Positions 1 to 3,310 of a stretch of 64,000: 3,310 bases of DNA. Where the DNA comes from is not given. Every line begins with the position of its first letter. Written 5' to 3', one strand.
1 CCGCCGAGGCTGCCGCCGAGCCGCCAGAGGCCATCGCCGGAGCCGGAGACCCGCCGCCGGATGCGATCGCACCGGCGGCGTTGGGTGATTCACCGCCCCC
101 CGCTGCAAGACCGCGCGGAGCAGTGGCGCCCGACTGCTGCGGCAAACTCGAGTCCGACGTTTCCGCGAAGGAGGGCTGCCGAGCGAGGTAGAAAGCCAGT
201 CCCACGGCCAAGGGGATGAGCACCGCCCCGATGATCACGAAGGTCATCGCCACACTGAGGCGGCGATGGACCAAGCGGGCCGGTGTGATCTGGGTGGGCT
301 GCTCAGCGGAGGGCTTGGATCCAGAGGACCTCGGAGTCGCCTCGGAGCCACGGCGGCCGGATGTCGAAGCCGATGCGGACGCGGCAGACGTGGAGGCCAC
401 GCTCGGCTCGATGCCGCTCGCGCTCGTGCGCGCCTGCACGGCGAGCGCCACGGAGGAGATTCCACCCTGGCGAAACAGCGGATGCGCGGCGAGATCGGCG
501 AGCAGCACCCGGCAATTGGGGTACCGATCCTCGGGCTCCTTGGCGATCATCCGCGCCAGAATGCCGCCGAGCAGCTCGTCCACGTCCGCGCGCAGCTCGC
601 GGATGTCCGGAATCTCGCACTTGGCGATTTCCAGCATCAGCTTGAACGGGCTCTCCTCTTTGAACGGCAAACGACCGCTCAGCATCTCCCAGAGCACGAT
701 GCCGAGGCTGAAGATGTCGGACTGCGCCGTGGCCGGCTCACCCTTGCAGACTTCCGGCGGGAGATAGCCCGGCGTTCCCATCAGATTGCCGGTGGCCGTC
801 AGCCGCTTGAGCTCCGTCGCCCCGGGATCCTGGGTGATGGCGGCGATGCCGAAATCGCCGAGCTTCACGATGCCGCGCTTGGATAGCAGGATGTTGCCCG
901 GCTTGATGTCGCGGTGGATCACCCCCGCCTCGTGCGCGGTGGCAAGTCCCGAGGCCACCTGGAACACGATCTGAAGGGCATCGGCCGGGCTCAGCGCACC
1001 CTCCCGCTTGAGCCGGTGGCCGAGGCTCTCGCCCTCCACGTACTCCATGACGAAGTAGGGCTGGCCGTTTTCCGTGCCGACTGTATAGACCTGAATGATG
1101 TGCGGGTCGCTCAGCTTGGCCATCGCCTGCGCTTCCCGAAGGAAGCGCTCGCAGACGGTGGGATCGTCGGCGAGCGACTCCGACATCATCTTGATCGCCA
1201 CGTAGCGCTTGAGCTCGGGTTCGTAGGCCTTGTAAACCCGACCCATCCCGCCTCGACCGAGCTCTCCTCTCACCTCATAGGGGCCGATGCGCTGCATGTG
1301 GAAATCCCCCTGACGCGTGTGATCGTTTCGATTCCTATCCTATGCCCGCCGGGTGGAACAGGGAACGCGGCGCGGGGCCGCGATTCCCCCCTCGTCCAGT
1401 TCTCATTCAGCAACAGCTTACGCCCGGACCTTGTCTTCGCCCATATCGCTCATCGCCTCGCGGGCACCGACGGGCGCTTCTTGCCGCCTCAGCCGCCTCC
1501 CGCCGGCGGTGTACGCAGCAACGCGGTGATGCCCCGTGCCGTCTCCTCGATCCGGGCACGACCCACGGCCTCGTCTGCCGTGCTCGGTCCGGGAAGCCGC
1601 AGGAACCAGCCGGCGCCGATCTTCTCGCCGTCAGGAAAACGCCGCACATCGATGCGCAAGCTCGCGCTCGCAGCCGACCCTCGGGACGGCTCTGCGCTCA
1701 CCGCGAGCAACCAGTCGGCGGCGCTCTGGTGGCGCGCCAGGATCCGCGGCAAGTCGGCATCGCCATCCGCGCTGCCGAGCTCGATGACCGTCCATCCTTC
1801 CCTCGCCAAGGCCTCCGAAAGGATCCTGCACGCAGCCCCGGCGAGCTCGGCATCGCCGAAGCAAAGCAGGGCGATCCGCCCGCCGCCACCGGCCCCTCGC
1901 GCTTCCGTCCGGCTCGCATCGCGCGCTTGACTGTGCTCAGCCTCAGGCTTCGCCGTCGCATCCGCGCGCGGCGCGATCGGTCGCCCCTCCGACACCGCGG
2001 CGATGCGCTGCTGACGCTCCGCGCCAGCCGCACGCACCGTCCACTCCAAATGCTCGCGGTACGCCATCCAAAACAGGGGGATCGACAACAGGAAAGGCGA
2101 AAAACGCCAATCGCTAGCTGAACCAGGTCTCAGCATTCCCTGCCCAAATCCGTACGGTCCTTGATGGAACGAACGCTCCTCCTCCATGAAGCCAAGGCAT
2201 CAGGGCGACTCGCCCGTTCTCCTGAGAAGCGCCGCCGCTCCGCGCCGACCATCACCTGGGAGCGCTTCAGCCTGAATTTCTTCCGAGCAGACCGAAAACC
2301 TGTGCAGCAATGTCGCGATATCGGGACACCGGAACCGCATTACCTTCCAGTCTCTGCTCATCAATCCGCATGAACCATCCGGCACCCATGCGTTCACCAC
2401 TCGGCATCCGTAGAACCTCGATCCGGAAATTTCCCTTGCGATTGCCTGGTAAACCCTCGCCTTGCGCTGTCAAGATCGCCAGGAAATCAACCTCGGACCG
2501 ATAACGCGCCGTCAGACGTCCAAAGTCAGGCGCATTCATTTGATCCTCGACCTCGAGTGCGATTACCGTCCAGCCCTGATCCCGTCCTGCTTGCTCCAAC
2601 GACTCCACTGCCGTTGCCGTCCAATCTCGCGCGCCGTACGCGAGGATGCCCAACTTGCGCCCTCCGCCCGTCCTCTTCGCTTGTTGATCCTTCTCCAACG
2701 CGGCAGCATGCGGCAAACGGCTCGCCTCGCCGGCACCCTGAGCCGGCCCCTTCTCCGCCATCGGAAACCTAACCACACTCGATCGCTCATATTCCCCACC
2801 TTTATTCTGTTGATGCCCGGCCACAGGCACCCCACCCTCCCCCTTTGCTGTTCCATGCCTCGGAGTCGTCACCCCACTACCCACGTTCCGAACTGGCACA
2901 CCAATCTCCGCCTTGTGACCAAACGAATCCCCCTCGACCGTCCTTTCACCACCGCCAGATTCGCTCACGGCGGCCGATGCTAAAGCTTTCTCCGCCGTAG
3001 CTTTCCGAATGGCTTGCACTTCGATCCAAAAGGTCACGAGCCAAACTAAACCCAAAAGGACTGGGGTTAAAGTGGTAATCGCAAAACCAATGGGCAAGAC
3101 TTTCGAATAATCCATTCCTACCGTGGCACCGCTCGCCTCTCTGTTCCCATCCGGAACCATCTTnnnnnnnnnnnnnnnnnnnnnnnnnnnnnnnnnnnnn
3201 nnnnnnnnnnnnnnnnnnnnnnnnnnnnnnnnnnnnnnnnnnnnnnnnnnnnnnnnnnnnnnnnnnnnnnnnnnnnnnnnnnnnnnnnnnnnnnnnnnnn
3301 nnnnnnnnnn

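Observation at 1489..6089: Nested paralogous pairs of an HtpX-like M48 peptidase and a membrane-tethered TolB-N-like protein, next to a Hanks kinase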

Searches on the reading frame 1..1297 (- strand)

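Call 7: search_protein_families(library=ncbifam, proteins=[window:1-1297:-], max_evalue=1)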
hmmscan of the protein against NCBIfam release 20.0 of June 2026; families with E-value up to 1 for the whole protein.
window:1-1297:- (432 aa): 22 families
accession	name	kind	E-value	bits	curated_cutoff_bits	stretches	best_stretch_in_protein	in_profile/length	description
NF033483.0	PknB_PASTA_kin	equivalog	4.9e-95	319.7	450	1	7-390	9-372/563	Stk1 family PASTA domain-containing Ser/Thr kinase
NF052427.1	StpK7MSMEG_1200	equivalog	1.5e-59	202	900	1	3-267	5-263/601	serine/threonine protein kinase StpK7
NF047741.1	antiphage_MADS6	equivalog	2.9e-52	178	460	2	106-271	300-459/612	methylation-associated defense system protein kinase MAD6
NF009651.0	PRK13184.1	equivalog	1.3e-49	169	839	1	4-272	1-290/932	serine/threonine-protein kinase PknD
TIGR03903.1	TOMM_kin_cyc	equivalog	1.4e-45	155.6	705.75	1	31-218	4-195/1267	TOMM system kinase/cyclase fusion protein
NF053615.1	SerThrKinAfsKStmc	equivalog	1.4e-35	123.2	1300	1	2-334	10-329/809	protein serine/threonine kinase AfsK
NF038150.1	lanthi_synth_IV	equivalog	4.2e-24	84.9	650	1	6-273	190-457/851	class IV lanthionine synthetase LanL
NF033442.0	BREX_PglW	equivalog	9.2e-24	83.3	990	2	6-150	513-658/1391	BREX system serine/threonine kinase PglW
NF038151.1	lanthi_synth_III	equivalog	1e-14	53.9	575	1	6-207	221-424/833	class III lanthionine synthetase LanKC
NF058632.1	SerThrKinPrkT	equivalog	1.5e-11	43.9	280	1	7-141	23-153/322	serine/threonine protein kinase PrkT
NF011463.0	PRK14879.1-4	equivalog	9.5e-10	38.3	188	1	38-155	52-163/237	Kae1-associated kinase Bud32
TIGR03724.2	arch_bud32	equivalog_domain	2.3e-09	37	125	1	48-157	36-136/193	KEOPS complex kinase/ATPase Bud32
NF011464.0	PRK14879.1-7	equivalog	2.6e-09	37.2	246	1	35-154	41-151/221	Kae1-associated kinase Bud32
NF043056.1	T4SS_LegK1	equivalog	2.4e-08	33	550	1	73-204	147-282/516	Dot/Icm T4SS effector kinase LegK1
NF007174.0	PRK09605.1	equivalog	1.8e-06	26.8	447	1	44-156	375-477/535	bifunctional N(6)-L-threonylcarbamoyladenine synthase/serine/threonine protein kinase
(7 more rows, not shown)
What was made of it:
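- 1..1297 (-): Hanks-type Ser/Thr kinase, partial. It has a kinase domain, a linker, one TM helix (about residues 342-375) and a low-complexity extracytoplasmic start, and it runs off the window. NCBIfam PknB-like match, E 4.9e-95 but below the family cutoff (call 7).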

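Call 8: search_protein_families(library=padloc, proteins=[window:1-1297:-], max_evalue=1)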
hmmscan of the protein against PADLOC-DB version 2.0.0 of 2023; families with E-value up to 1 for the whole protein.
window:1-1297:- (432 aa): 36 families (the best 25 are shown)
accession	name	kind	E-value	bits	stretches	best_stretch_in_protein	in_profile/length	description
PDLC04042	PD-T4-6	-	1.1e-90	302.3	1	5-271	9-271/292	-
PDLC04061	PD-T4-6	-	7.8e-90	300.8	1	5-387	16-393/510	-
PDLC04043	PD-T4-6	-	3.5e-89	297.9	1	1-327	11-289/452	-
PDLC04047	PD-T4-6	-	3.5e-89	297.1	1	4-278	9-278/327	-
PDLC04057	PD-T4-6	-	7.3e-86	286.9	1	6-270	9-268/443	-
PDLC04053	PD-T4-6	-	3.5e-85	284.2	1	3-271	7-270/311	-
PDLC04039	PD-T4-6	-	1.2e-82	276.4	1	3-338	12-341/458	-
PDLC04060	PD-T4-6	-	1.2e-78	263.2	1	7-271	10-268/486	-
PDLC04138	mad6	-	8.3e-78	260.9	1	7-268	53-309/659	mads_6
PDLC04054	PD-T4-6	-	4.9e-77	257.7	1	5-331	11-331/347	-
PDLC04041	PD-T4-6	-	3.7e-71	238.7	1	4-320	27-344/443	-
PDLC04052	PD-T4-6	-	1.7e-68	230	1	6-316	10-298/496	-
PDLC04048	PD-T4-6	-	9.6e-68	227.1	1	6-271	11-271/354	-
PDLC01088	C3a189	-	1.8e-67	226.6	1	1-276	1-263/840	kinase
PDLC04040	PD-T4-6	-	6.9e-65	217.8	1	13-361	2-339/547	-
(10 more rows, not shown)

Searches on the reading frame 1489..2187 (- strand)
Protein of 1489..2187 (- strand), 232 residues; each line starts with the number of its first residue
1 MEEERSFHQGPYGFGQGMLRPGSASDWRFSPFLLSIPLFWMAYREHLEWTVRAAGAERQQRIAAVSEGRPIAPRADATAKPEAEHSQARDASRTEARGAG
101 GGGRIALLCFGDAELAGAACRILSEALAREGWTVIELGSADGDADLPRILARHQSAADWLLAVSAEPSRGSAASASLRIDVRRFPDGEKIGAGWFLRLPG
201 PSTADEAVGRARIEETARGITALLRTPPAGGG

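Call 4: search_protein_families(library=pfam, proteins=[window:1489-2187:-], max_evalue=1)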
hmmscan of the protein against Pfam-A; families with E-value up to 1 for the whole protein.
window:1489-2187:- (232 aa): 1 family
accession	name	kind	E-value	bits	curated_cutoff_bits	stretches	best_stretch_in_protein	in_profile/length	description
PF00590.25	TP_methylase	-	0.03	14.7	27.8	1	72-130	48-106/212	Tetrapyrrole (Corrin/Porphyrin) Methylases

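Call 7: search_protein_families(library=ncbifam, proteins=[window:1489-2187:-], max_evalue=1)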
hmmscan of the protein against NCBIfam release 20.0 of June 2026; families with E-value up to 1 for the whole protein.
window:1489-2187:- (232 aa): 0 families

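Call 8: search_protein_families(library=padloc, proteins=[window:1489-2187:-], max_evalue=1)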
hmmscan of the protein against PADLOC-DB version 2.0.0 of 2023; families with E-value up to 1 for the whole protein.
window:1489-2187:- (232 aa): 0 families

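Call 10: find_homologous_proteins(query=window:1489-2187:-, max_evalue=0.01)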
Query window:1489-2187:- (232 aa): 2 proteins with E <= 0.01 among 5816 candidates.
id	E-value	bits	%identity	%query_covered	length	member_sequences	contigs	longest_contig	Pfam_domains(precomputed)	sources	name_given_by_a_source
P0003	2.1e-145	501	100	100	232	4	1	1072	-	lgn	-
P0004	2.8e-107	376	83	96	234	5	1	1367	-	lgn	-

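Call 34: find_encoding_contigs(protein=P0004, flank=10000)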
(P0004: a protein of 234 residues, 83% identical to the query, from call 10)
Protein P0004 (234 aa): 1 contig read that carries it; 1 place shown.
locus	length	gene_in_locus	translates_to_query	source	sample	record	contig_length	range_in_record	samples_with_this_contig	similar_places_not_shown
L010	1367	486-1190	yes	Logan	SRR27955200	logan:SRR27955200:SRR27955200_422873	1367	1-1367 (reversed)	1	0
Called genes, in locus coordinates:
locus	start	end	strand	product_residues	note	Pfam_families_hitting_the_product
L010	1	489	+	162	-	?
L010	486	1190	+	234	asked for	-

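Call 72: search_protein_families(library=phrogs, proteins=[window:1489-2187:-], max_evalue=0.1)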
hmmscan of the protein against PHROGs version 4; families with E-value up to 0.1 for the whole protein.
window:1489-2187:- (232 aa): 0 families

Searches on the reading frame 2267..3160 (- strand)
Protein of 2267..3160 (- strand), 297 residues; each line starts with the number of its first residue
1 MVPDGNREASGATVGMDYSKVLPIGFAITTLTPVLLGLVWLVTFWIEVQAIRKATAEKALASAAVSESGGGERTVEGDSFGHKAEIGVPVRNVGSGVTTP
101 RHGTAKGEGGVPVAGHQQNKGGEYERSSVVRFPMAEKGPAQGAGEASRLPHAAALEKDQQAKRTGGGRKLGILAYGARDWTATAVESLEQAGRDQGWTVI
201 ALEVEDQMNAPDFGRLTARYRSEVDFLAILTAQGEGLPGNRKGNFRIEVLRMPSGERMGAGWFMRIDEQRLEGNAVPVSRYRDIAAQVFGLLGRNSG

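Call 4: search_protein_families(library=pfam, proteins=[window:2267-3160:-], max_evalue=1)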
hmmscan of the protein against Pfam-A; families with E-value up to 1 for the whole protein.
window:2267-3160:- (297 aa): 1 family
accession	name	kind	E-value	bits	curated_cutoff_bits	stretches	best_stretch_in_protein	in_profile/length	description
PF06781.17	CrgA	-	0.06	13.9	24.8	1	18-52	27-61/89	Cell division protein CrgA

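Call 7: search_protein_families(library=ncbifam, proteins=[window:2267-3160:-], max_evalue=1)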
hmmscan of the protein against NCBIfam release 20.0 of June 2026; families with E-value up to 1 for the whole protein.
window:2267-3160:- (297 aa): 0 families

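Call 8: search_protein_families(library=padloc, proteins=[window:2267-3160:-], max_evalue=1)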
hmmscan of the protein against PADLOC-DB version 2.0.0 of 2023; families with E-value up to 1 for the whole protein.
window:2267-3160:- (297 aa): 0 families

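Call 9: find_homologous_proteins(query=window:2267-3160:-, max_evalue=0.001)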
Query window:2267-3160:- (297 aa): 2 proteins with E <= 0.001 among 3552 candidates.
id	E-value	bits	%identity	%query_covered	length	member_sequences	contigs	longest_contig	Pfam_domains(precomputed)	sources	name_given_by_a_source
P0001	6.3e-191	651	100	100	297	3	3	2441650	-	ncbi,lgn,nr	ncbi:MAG: hypothetical protein KatS3mg125_2116 [Lysobacterales bacterium]|nr:MAG: hypothetical prote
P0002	3.6e-130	452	72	100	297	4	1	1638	-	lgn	-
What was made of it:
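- Tried and rejected: Two word-index searches found only self and one close ortholog each (calls 9, 10).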

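Call 11: find_encoding_contigs(protein=P0002, flank=10000)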
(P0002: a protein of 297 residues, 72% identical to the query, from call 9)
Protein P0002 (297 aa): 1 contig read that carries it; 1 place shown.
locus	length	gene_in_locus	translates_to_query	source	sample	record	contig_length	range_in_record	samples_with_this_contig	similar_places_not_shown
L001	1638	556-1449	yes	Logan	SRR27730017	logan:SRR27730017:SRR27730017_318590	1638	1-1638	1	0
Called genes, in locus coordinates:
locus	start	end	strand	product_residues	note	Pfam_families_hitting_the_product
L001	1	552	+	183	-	?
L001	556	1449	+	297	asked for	-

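Call 32: find_encoding_contigs(protein=P0001, flank=10000, max_places=4)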
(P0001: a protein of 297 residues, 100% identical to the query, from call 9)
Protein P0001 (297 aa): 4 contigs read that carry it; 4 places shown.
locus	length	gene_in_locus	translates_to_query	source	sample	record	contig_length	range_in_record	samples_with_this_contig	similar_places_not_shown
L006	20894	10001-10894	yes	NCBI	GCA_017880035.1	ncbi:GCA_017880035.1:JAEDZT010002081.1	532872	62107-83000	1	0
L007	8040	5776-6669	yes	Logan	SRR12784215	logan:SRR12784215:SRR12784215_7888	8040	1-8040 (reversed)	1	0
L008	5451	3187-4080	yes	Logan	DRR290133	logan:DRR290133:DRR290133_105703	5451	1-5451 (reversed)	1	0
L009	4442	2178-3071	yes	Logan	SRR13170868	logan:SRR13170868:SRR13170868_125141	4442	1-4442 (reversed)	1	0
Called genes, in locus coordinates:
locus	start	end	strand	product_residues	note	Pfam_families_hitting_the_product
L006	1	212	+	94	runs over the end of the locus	PF03806:ABG_transport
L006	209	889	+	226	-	PF00561:Abhydrolase_1 (faint), PF12697:Abhydrolase_6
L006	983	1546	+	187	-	-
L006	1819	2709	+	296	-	PF13714:PEP_mutase, PF00463:ICL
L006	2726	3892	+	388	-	PF00285:Citrate_synt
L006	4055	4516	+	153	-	-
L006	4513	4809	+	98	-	-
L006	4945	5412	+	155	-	-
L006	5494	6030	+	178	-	-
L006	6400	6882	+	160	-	-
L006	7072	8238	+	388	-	PF01435:Peptidase_M48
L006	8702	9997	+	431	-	PF01435:Peptidase_M48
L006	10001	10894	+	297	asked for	-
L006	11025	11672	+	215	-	-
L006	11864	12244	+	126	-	PF00069:Pkinase, PF07714:PK_Tyr_Ser-Thr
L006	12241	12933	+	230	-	PF00069:Pkinase, PF07714:PK_Tyr_Ser-Thr (weak)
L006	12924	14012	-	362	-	-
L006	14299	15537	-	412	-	-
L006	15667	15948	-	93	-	PF13036:LpoB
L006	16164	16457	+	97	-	-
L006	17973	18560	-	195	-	PF00141:peroxidase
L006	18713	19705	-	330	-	-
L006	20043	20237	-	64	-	-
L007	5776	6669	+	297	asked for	-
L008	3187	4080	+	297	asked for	-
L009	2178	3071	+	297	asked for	-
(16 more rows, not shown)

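Call 72: search_protein_families(library=phrogs, proteins=[window:2267-3160:-], max_evalue=0.1)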
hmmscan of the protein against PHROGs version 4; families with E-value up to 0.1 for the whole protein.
window:2267-3160:- (297 aa): 0 families

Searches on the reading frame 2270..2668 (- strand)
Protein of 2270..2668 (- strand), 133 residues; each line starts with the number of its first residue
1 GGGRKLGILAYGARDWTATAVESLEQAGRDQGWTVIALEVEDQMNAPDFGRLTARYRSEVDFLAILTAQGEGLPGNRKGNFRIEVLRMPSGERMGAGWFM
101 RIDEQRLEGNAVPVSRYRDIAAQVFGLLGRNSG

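Call 22: predict_structure(alignment_id=A2)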
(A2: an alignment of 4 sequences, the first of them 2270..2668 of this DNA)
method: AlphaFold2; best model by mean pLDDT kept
length: 133 residues; sequences in the alignment: 4
mean_pLDDT: 82.3   pTM: 0.79
mean pLDDT of the five models: 82.3, 76.1, 74.6, 74.1, 56.6
residues with pLDDT >= 90: 37; 70-90: 75; 50-70: 20; < 50: 1
segments of 3 or more residues with pLDDT < 50: none
pLDDT, mean of each block of 10 residues (from residue 1): 80 82 90 82 72 90 89 72 92 86 68 80 89 71
secondary structure, 60 per line:
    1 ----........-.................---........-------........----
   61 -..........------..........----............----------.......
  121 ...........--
elements in order: E5-12 H14-30 E34-41 H49-56 E62-71 E78-87 E92-103 H114-131
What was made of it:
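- On TolB_N / LpoB / FlgO / CsgG / PelC-like domains (for B): AF2 model at pLDDT 82.3 and pTM 0.79 from a 4-sequence alignment (call 22).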

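Call 23: search_protein_representatives(alignment_id=A2)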
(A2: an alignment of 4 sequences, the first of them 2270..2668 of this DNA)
Query: 4 sequences, 133 profile positions. Proteins with E-value up to 0.001 (for the whole library): 3; up to 1e-10: 2; up to 1e-30: 2. The best 3 are listed.
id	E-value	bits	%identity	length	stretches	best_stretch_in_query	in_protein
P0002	5.2e-65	233.5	-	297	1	1-133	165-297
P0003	8.1e-57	207.0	-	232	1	1-133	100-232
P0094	1.0e-05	41.6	-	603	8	29-82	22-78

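Call 31: fold_search(model_id=the predicted structure, library=pdb)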
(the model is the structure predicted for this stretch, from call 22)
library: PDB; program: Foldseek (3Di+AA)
matches with E <= 10: 1564; with E <= 0.001: 9
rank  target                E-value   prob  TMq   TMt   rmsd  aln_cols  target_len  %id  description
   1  9h80_A                3.7e-06  1.00  0.48  0.43   6.9       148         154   14  Structure of the outer membrane exopolysaccharide transporter PelBC (released 2025-06-11)
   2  7mx5_B                8.5e-05  1.00  0.50  0.21   5.2       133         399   12  Crystal structure of TolB from Acinetobacter baumannii (released 2021-05-26)
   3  5t0z_A                9.0e-05  1.00  0.54  0.47   6.3       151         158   14  PelC from Geobacter metallireducens (released 2017-03-15)
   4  5t0z_D                1.4e-04  1.00  0.47  0.42   6.7       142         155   13  PelC from Geobacter metallireducens (released 2017-03-15)
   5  5t10_B                1.5e-04  1.00  0.49  0.47   5.8       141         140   15  PelC dodecamer from Paraburkholderia phytofirmans, space group P6 (released 2017-03-15)
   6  5t11_B                1.7e-04  1.00  0.46  0.44   6.0       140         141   14  PelC L103M dodecamer from Paraburkholderia phytofirmans, space group C2 (released 2017-03-15)
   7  5t11_E                1.8e-04  1.00  0.48  0.46   5.5       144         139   12  PelC L103M dodecamer from Paraburkholderia phytofirmans, space group C2 (released 2017-03-15)
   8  5t0z_C                2.2e-04  1.00  0.53  0.46   5.4       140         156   14  PelC from Geobacter metallireducens (released 2017-03-15)
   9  5t0z_B                2.5e-04  1.00  0.52  0.46   6.3       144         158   14  PelC from Geobacter metallireducens (released 2017-03-15)
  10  4hrv_A                1.0e-03  1.00  0.52  0.50   7.0       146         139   12  Crystal Structure of Lipoprotein GNA1162 from Neisseria meningitidis (released 2013-04-24)
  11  7mx5_A                1.2e-03  1.00  0.55  0.22   4.7       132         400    5  Crystal structure of TolB from Acinetobacter baumannii (released 2021-05-26)
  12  8f6b_B                1.8e-03  1.00  0.44  0.16   9.9       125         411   13  Crystal structure of murine PolG2 hexamer bound to DNA (released 2023-08-09)
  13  8f6b_E                1.9e-03  1.00  0.44  0.16   8.9       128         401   12  Crystal structure of murine PolG2 hexamer bound to DNA (released 2023-08-09)
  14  8f6b_C                2.1e-03  1.00  0.44  0.16   9.9       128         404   12  Crystal structure of murine PolG2 hexamer bound to DNA (released 2023-08-09)
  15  8v55_C                2.3e-03  0.99  0.41  0.15   8.6       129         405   10  Human mitochondrial DNA polymerase gamma bound to a replication fork in an open conformation (released 2024-07-10)
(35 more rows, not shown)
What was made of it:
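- On TolB_N / LpoB / FlgO / CsgG / PelC-like domains (for B): Foldseek gives PelC at E 3.7e-6, TolB at 8.5e-5 and GNA1162 at 1e-3, with TM 0.46-0.55 (call 31).
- Closest known: PelC, TolB N-terminal domain, GNA1162 and the CadC periplasmic subdomain. Same: B has the same beta-alpha-beta-alpha-beta-beta-beta-alpha order, and is likewise membrane-anchored through a flexible linker (calls 22, 31).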

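Call 42: find_related_loci(query=A2, collection=genome_contigs, flank=10000)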
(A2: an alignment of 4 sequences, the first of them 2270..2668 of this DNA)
Query A2 (133 aa) in genome_contigs; peptide patterns used: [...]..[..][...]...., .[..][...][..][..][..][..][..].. (x = any residue, [..] = any of these).
165 stretches matched a pattern, but none encodes a relative of the query by tblastn (E <= 1e-3).

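Call 43: find_related_loci(query=A2, collection=metagenome_contigs, flank=10000)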
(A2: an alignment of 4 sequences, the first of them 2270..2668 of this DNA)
Query A2 (133 aa) in metagenome_contigs; peptide patterns used: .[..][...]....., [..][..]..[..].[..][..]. (x = any residue, [..] = any of these).
278 stretches matched a pattern, but none encodes a relative of the query by tblastn (E <= 1e-3).
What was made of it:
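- Tried and rejected: DNA-level scans of 185,579 species genomes and of JGI metagenomes found nothing (calls 42, 43).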
